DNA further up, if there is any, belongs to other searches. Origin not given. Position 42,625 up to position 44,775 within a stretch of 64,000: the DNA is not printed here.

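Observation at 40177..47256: Phosphonate (C-P bond) tailoring operon wired directly into a teichoic-acid-type locus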

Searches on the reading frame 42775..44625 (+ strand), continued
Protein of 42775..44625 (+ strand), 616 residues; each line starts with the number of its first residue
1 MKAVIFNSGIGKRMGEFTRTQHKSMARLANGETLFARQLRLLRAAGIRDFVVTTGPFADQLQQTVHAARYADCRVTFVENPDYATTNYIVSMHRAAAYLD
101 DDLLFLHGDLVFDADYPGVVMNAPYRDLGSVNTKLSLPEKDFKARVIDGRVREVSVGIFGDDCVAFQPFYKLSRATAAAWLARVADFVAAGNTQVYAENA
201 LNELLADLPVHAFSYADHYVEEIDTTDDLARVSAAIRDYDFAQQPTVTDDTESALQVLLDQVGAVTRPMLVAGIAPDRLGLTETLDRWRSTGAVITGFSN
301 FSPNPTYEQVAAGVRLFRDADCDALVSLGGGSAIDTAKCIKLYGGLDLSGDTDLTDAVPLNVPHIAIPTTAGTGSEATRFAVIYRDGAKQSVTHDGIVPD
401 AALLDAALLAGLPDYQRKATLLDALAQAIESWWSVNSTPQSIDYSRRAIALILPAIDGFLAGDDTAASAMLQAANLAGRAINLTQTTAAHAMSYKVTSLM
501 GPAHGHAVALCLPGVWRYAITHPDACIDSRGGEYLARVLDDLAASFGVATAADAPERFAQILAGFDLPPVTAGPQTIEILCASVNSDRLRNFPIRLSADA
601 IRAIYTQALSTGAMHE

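Call 34: search_solved_structures(query=window:42775-44625:+, max_evalue=0.0001, show_alignments=0)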
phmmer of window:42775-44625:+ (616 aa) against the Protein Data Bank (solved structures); distinct sequences matched with E-value up to 0.0001: 42.
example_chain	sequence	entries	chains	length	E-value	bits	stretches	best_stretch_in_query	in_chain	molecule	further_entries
6jko_A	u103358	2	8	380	2.2e-32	115.5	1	289-513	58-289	Methanol dehydrogenase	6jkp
8zrl_A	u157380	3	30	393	2.8e-31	111.8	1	265-562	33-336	NAD-dependent methanol dehydrogenase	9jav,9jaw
9ldl_C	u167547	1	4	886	1.3e-29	106.4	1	301-524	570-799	Aldehyde dehydrogenase family protein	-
8zwd_B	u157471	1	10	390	8.5e-29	103.6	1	259-553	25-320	NAD(P)-dependent methanol dehydrogenase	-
1vhd_A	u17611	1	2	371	4.2e-27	98.1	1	297-557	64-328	alcohol dehydrogenase, iron-containing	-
1o2d_A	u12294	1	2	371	5e-27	97.8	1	297-557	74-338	Alcohol dehydrogenase, iron-containing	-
7qnj_AAA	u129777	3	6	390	5e-26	94.5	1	283-519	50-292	Lactaldehyde reductase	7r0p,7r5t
7qlg_AAA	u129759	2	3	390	9.3e-26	93.6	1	283-520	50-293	Lactaldehyde reductase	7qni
7qls_AAA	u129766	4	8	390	1.1e-25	93.3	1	283-520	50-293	Lactaldehyde reductase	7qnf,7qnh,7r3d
7qlq_AAA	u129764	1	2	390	1.4e-25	93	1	283-519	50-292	Lactaldehyde reductase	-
2bi4_A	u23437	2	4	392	1.5e-25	92.9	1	283-519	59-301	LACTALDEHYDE REDUCTASE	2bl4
1rrm_A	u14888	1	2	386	1.6e-25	92.8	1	283-519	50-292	Lactaldehyde reductase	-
5br4_A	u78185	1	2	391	4.2e-25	91.4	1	283-519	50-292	Lactaldehyde reductase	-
3bfj_A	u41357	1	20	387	1.9e-24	89.3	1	281-528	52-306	1,3-propanediol oxidoreductase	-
9knp_A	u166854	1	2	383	3.2e-24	88.5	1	266-524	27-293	375aa long hypothetical alchol dehydrogenase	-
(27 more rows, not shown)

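Call 47: search_protein_families(library=ncbifam, proteins=[window:42775-44625:+], max_evalue=0.00001)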
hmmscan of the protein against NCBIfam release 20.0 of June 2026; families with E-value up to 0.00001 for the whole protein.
window:42775-44625:+ (616 aa): 23 families
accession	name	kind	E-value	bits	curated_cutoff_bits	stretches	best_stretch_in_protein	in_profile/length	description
TIGR03405.1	Phn_Fe-ADH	equivalog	3.6e-44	151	423.7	1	278-526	36-295/355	iron-containing alcohol dehydrogenase PsrA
NF041833.1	Fe_ADH_ErcA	equivalog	2.8e-36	125.4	550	1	286-520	52-292/382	alcohol dehydrogenase-like regulatory protein ErcA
NF010378.0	PRK13805.1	equivalog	4.4e-34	117.5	951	1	250-523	467-761/872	bifunctional acetaldehyde-CoA/alcohol dehydrogenase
NF058672.1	4HyButDHCUPNE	equivalog_domain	5.5e-34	118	500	1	254-539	19-310/378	4-hydroxybutyrate dehydrogenase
TIGR02638.1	lactal_redase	equivalog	1.3e-33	116.4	523.15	1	298-519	63-292/379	lactaldehyde reductase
NF011998.0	PRK15454.1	equivalog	1.4e-33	116.2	556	1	280-518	64-309/395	ethanolamine utilization ethanol dehydrogenase EutG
NF053866.1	CholDhdGbsBBac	equivalog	3.5e-33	114.8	550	1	245-520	15-302/392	choline dehydrogenase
NF007363.0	PRK09860.1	equivalog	5.2e-33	114.7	581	1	268-519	34-292/383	L-threonine dehydrogenase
NF007911.0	PRK10624.1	equivalog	2.2e-31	109.2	537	1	297-520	63-292/382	lactaldehyde reductase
NF050025.1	SulfAcetaldRedSarD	equivalog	3.5e-26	91.9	700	1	297-518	63-290/385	sulfoacetaldehyde reductase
TIGR04266.1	NDMA_methanol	equivalog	5.8e-17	61.6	625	1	295-520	68-304/420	NDMA-dependent methanol dehydrogenase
NF041822.1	daptide_DH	equivalog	1.5e-16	60.3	300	1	320-568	53-319/363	daptide-type RiPP biosynthesis dehydogenase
NF011717.0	PRK15138.1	equivalog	4.1e-15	55.7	645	1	291-517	55-294/387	alcohol dehydrogenase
NF006941.0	PRK09423.1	subfamily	1.4e-11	43.8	336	1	294-437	57-185/367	glycerol dehydrogenase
TIGR03992.1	Arch_glmU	subfamily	4.5e-11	42.3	292.1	1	1-115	1-112/393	bifunctional sugar-1-phosphate nucleotidylyltransferase/acetyltransferase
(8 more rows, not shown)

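Call 50: search_protein_families(library=pfam, proteins=[L034:2873-4567:+, L034:5101-6426:+, L034:6426-7415:+, L034:7429-8877:+, L034:10001-12712:+, L034:12709-15279:+, L034:15342-17993:+, L034:18007-19308:+, L034:19326-20378:-, L034:1570-2868:+])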
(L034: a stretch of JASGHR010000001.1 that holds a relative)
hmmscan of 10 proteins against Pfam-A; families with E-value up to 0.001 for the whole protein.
L034:2873-4567:+ (564 aa): 2 families
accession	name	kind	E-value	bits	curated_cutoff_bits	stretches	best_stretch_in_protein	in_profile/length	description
PF16709.11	SCAB-Ig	-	5.5e-06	26.8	27.6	0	266-313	27-80/98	Ig domain of plant-specific actin-binding protein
PF23197.1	IG_AIR9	-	8.7e-05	22.7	27.5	0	244-314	8-83/87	AIR9 A9 domain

L034:5101-6426:+ (441 aa): 2 families
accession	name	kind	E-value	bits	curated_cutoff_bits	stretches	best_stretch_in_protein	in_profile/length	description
PF01041.23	DegT_DnrJ_EryC1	-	1.2e-117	393.7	19.8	1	90-433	2-359/360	DegT/DnrJ/EryC1/StrS aminotransferase family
PF00155.27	Aminotran_1_2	-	1.2e-07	31.7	19.7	1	114-241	44-192/361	Aminotransferase class I and II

L034:6426-7415:+ (329 aa): 3 families
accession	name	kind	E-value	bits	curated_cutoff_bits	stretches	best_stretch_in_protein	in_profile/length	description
PF01408.29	GFO_IDH_MocA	-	6.4e-18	66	24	1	5-118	2-120/120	Oxidoreductase family, NAD-binding Rossmann fold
PF22725.1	GFO_IDH_MocA_C3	-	1.1e-15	58.2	27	1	127-236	2-123/124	GFO/IDH/MocA C-terminal domain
PF02894.22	GFO_IDH_MocA_C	-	8.8e-12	45.7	22.9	1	131-324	2-214/218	Oxidoreductase family, C-terminal alpha/beta domain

L034:7429-8877:+ (482 aa): 2 families
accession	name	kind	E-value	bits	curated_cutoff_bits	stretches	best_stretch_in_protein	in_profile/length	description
PF13714.12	PEP_mutase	-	6.8e-54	183.4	31.5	1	203-458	6-240/240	Phosphoenolpyruvate phosphomutase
PF01467.32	CTP_transf_like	-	6.3e-10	39.8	21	1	61-180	7-130/133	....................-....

L034:10001-12712:+ (903 aa): 6 families
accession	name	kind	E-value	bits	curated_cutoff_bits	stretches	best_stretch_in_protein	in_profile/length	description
PF00465.25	Fe-ADH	-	2.4e-41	141.6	31.3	1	244-401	4-168/168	Iron-containing alcohol dehydrogenase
PF04991.19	LicD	-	1.1e-40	140.5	22.6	1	646-873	1-227/227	LicD family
PF13685.12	Fe-ADH_2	-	5.3e-11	43.2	28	1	248-402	4-143/149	Iron-containing alcohol dehydrogenase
PF12804.13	NTP_transf_3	-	3e-10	40.9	27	1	4-125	2-114/160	MobA-like NTP transferase domain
PF25137.1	ADH_Fe_C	-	3.3e-09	37.1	27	1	415-557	4-137/194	Fe-containing alcohol dehydrogenase family, C-terminal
PF00483.29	NTP_transferase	-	0.0006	19.9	21.2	1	3-120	2-122/245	Nucleotidyl transferase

L034:12709-15279:+ (856 aa): 4 families
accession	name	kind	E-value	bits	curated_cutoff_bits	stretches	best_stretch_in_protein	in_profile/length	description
PF04464.20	Glyphos_transf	-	4.6e-82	276.3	22.1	1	41-416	4-366/367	CDP-Glycerol:Poly(glycerophosphate) glycerophosphotransferase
PF00534.26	Glycos_transf_1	-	3.8e-23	82.3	26.4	1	685-806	10-134/172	Glycosyl transferases group 1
PF13692.12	Glyco_trans_1_4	-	4.3e-22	79.3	27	1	693-815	4-126/142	Glycosyl transferases group 1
PF20706.3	GT4-conflict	-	0.00028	20.4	26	1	683-793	191-310/385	Family 4 Glycosyltransferase in conflict systems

L034:15342-17993:+ (883 aa): 4 families
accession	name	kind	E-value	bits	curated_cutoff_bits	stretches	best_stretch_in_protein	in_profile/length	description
PF04991.19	LicD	-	3.1e-48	165.3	22.6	1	637-858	1-227/227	LicD family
PF00535.33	Glycos_transf_2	-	1.2e-34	120.1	23.3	1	22-181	1-161/168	Glycosyl transferase family 2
PF10111.15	Glyco_tranf_2_2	-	1.1e-11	45.2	27.3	1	22-203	1-196/276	Glycosyltransferase like family 2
PF13641.12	Glyco_tranf_2_3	-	1.5e-07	32.1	27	1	19-130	1-117/230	Glycosyltransferase like family 2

L034:18007-19308:+ (433 aa): 0 families

L034:19326-20378:- (350 aa): 0 families

L034:1570-2868:+ (432 aa): 2 families
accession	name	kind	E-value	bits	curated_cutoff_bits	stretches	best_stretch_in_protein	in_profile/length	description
PF16709.11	SCAB-Ig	-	0.0002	21.8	27.6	0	296-335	43-80/98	Ig domain of plant-specific actin-binding protein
PF23197.1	IG_AIR9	-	0.00025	21.3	27.5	0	353-411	6-69/87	AIR9 A9 domain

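Call 69: search_protein_families(library=pfam, proteins=[L018:40-723:+, L018:747-1241:+, L018:1900-2415:-, L018:2664-3866:+, L018:3821-5137:+, L018:5177-5590:+, L018:5605-6390:+, L018:6390-7127:+, L018:7261-8676:+, L018:9980-12763:+])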
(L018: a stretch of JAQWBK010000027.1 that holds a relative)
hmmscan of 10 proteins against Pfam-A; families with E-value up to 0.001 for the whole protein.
L018:40-723:+ (227 aa): 1 family
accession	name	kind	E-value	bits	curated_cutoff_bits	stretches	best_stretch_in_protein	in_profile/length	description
PF00180.25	Iso_dh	-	7.2e-34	118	27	1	9-217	162-348/348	Isocitrate/isopropylmalate dehydrogenase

L018:747-1241:+ (164 aa): 0 families

L018:1900-2415:- (171 aa): 1 family
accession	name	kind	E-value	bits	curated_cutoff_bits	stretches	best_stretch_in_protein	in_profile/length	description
PF00572.24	Ribosomal_L13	-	4.1e-45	153.2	23.8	1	42-159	1-118/119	Ribosomal protein L13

L018:2664-3866:+ (400 aa): 1 family
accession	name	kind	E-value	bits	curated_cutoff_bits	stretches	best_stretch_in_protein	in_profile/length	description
PF04464.20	Glyphos_transf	-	3.8e-55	187.8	22.1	1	42-390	2-365/367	CDP-Glycerol:Poly(glycerophosphate) glycerophosphotransferase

L018:3821-5137:+ (438 aa): 1 family
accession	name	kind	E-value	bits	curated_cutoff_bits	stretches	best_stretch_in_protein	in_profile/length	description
PF04464.20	Glyphos_transf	-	3.3e-108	362.4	22.1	1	66-437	11-366/367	CDP-Glycerol:Poly(glycerophosphate) glycerophosphotransferase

L018:5177-5590:+ (137 aa): 2 families
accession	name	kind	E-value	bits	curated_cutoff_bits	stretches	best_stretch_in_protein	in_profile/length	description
PF01467.32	CTP_transf_like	-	9.8e-25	87.7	21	1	5-126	1-132/133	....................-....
PF06574.18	FAD_syn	-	0.00036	20.8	27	0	3-28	8-33/158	FAD synthetase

L018:5605-6390:+ (261 aa): 1 family
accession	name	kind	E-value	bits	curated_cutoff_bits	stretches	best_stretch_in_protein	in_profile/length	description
PF01061.29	ABC2_membrane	-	5.3e-06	26.6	26.9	1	23-221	10-210/211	ABC-2 type transporter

L018:6390-7127:+ (245 aa): 6 families
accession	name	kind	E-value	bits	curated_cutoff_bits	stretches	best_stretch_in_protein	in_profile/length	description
PF00005.33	ABC_tran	-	3.7e-22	79.8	25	1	42-172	2-135/137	ABC transporter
PF13555.12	AAA_29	-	2.6e-05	24.3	27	1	46-79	17-50/61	P-loop containing region of AAA domain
PF09818.15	ABC_ATPase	-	2.9e-05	23.7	23.2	0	41-75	72-104/283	P-loop domain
PF13476.12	AAA_23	-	3.4e-05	25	27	1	44-72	13-40/201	AAA domain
PF02463.25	SMC_N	-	4.5e-05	23.4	40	0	52-72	25-45/220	RecF/RecN/SMC N terminal domain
PF13304.12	AAA_21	-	6e-05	23.7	27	1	53-74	1-22/304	AAA domain, putative AbiEii toxin, Type IV TA system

L018:7261-8676:+ (471 aa): 2 families
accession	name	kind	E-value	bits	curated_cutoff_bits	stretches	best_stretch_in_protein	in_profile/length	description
PF13714.12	PEP_mutase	-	4.4e-53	180.8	31.5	1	191-444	5-240/240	Phosphoenolpyruvate phosphomutase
PF01467.32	CTP_transf_like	-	1.4e-13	51.6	21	1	48-140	6-99/133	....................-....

L018:9980-12763:+ (928 aa): 6 families
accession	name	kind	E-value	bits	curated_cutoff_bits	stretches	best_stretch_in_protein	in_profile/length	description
PF04991.19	LicD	-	1.9e-48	165.9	22.6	1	653-876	1-227/227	LicD family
PF00465.25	Fe-ADH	-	1.5e-35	122.7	31.3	1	256-410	7-168/168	Iron-containing alcohol dehydrogenase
PF25137.1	ADH_Fe_C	-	5.2e-19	69.1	27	1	423-615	3-193/194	Fe-containing alcohol dehydrogenase family, C-terminal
PF12804.13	NTP_transf_3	-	7.7e-11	42.9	27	1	10-130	1-110/160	MobA-like NTP transferase domain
PF13685.12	Fe-ADH_2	-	3.8e-06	27.4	28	1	263-344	10-93/149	Iron-containing alcohol dehydrogenase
PF00483.29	NTP_transferase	-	0.00033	20.7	21.2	1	9-128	1-121/245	Nucleotidyl transferase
